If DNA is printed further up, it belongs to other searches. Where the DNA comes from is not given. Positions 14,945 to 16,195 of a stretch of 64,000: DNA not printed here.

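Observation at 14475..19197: Complete translationally coupled pyroglutamate-handling operon: pxpB-pxpC-pxpA-DUF969-DUF979-pcp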

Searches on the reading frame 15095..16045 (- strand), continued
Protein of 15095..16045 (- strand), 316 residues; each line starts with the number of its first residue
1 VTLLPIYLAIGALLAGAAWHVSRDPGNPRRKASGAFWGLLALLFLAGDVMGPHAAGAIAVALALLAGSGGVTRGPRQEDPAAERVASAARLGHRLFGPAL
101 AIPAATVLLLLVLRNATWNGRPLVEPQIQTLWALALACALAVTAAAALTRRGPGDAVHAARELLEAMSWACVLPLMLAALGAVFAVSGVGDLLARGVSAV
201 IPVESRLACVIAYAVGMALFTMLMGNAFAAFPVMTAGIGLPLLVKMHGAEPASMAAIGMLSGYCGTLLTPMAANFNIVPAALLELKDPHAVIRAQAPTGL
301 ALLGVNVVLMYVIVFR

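Call 47: predict_structure(alignment_id=A1)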
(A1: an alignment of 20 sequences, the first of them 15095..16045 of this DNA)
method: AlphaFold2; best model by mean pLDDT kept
length: 316 residues; sequences in the alignment: 20
mean_pLDDT: 62.6   pTM: 0.62
mean pLDDT of the five models: 62.6, 54.5, 52.7, 48.9, 46.6
residues with pLDDT >= 90: 0; 70-90: 106; 50-70: 142; < 50: 68
segments of 3 or more residues with pLDDT < 50: 158-164, 217-230, 247-280, 313-316
pLDDT, mean of each block of 10 residues (from residue 1): 76 82 79 85 82 79 72 54 65 66 76 83 75 76 75 52 50 61 66 62 54 48 43 53 52 45 38 41 51 54 54 48
secondary structure, 60 per line:
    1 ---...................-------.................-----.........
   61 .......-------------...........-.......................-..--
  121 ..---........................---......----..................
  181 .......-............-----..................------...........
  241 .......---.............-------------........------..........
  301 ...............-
elements in order: H4-22 H30-46 H52-67 H81-91 H93-115 H126-149 H153-158 H163-187 H189-200 H206-223 H230-247 H251-263 H277-284 H291-315

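Call 57: search_protein_families(library=pfam, alignment_id=A1, max_evalue=10)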
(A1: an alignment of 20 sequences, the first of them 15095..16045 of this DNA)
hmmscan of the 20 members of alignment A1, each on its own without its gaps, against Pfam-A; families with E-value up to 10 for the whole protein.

A. member 1, window:15095-16045:- (316 aa): 1 family
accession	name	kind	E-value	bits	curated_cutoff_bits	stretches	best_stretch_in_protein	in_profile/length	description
PF06166.18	DUF979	-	1.9e-106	356.2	26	1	6-315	3-307/307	Protein of unknown function (DUF979)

B. families by the number of members that match (of 20 scanned): 10 families
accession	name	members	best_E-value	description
PF06166.18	DUF979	20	2.8e-122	Protein of unknown function (DUF979)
PF02322.20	Cyt_bd_oxida_II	2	0.064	Cytochrome bd terminal oxidase subunit II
PF04791.21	LMBR1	2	0.58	LMBR1-like membrane protein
PF02313.22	Fumarate_red_D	1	0.21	Fumarate reductase subunit D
PF10907.13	DUF2749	1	0.21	Protein of unknown function (DUF2749)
PF07178.16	TraL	1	0.26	TraL protein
PF01918.27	Alba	1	0.31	Alba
PF15108.11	TMEM37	1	0.42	Voltage-dependent calcium channel gamma-like subunit protein family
PF23954.1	DUF7283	1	0.48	Family of unknown function (DUF7283)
PF13301.11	DUF4079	1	0.6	Protein of unknown function (DUF4079)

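Call 66: find_encoding_contigs(protein=P0001, flank=10000, max_places=3)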
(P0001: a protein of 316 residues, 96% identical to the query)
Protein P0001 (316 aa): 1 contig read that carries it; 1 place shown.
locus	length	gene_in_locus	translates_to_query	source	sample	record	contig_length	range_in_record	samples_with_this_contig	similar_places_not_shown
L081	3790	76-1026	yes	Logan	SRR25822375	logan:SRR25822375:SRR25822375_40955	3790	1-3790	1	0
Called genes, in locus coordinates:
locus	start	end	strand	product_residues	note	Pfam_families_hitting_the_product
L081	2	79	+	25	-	?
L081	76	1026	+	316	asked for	PF06166:DUF979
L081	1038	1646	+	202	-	PF01470:Peptidase_C15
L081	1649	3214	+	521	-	PF00884:Sulfatase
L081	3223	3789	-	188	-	?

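Call 77: search_protein_families(library=ncbifam, proteins=[L049:5650-9291:+, L072:3477-7232:+, L028:10948-11997:+], max_evalue=0.00001)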
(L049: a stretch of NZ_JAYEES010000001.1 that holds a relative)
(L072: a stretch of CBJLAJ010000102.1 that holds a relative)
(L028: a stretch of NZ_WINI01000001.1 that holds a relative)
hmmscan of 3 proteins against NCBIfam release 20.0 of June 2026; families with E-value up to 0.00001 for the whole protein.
L049:5650-9291:+ (1213 aa): 5 families
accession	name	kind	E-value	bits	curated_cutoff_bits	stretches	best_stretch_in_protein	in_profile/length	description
NF050156.1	CapLactmsAlpCapA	equivalog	6.3e-100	335.4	1000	1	16-683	4-686/689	caprolactamase subunit alpha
NF042975.2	AcphenoCarb_ApcC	equivalog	3.2e-61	207.5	1500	1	17-500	13-506/733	acetophenone carboxylase subunit gamma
NF050157.1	CapLactmsBetCapB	equivalog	4e-50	170.6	1000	1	698-1207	1-528/577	caprolactamase subunit beta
NF042960.1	AcphenoCarb_ApcA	equivalog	3.4e-37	128.1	1250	1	17-684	6-657/658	acetophenone carboxylase subunit alpha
NF042976.1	AcphenoCarb_ApcD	equivalog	2.9e-22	78.7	1500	1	776-1046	105-377/685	acetophenone carboxylase subunit delta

L072:3477-7232:+ (1251 aa): 5 families
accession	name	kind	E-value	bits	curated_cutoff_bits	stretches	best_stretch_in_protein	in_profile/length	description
NF050156.1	CapLactmsAlpCapA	equivalog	2.4e-108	363.3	1000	1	56-727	4-688/689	caprolactamase subunit alpha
NF050157.1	CapLactmsBetCapB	equivalog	2.9e-53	181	1000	1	745-1250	3-529/577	caprolactamase subunit beta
NF042975.2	AcphenoCarb_ApcC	equivalog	3.1e-51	174.4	1500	1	57-554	13-521/733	acetophenone carboxylase subunit gamma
NF042960.1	AcphenoCarb_ApcA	equivalog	7.6e-40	136.8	1250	1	282-726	225-657/658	acetophenone carboxylase subunit alpha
NF042976.1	AcphenoCarb_ApcD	equivalog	3.3e-20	71.9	1500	1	813-1088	98-377/685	acetophenone carboxylase subunit delta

L028:10948-11997:+ (349 aa): 0 families

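Call 78: search_solved_structures(query=L049:5650-9291:+, max_evalue=1e-10)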
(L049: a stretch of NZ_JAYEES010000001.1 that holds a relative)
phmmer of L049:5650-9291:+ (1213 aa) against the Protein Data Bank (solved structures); distinct sequences matched with E-value up to 1e-10: 10.
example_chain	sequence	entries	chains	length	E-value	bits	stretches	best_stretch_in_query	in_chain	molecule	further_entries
7hk5_A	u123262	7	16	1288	3.3e-142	478.9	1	16-1207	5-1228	N-methylhydantoinase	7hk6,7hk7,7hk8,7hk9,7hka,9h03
6yra_A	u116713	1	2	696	2.4e-71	244.2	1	14-679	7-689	5-oxoprolinase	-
5l9w_B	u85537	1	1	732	1.6e-57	198.4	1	17-500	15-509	Acetophenone carboxylase gamma subunit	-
6yra_B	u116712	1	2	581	1.4e-38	135.7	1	696-1207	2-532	Hydantoinase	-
5svb_B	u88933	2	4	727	6.4e-37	130.2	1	16-678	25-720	Acetone carboxylase beta subunit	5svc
5m45_B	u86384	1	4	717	2.3e-36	128.4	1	16-678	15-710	Acetone carboxylase beta subunit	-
5l9w_b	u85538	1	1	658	9.7e-32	113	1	17-684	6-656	Acetophenone carboxylase alpha subunit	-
5l9w_A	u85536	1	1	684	1.4e-19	72.7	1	775-1164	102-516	Acetophenone carboxylase delta subunit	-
5svb_A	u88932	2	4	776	5.8e-13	50.8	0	705-836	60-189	Acetone carboxylase alpha subunit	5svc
5m45_A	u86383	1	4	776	5.8e-13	50.8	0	705-836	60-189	Acetone carboxylase alpha subunit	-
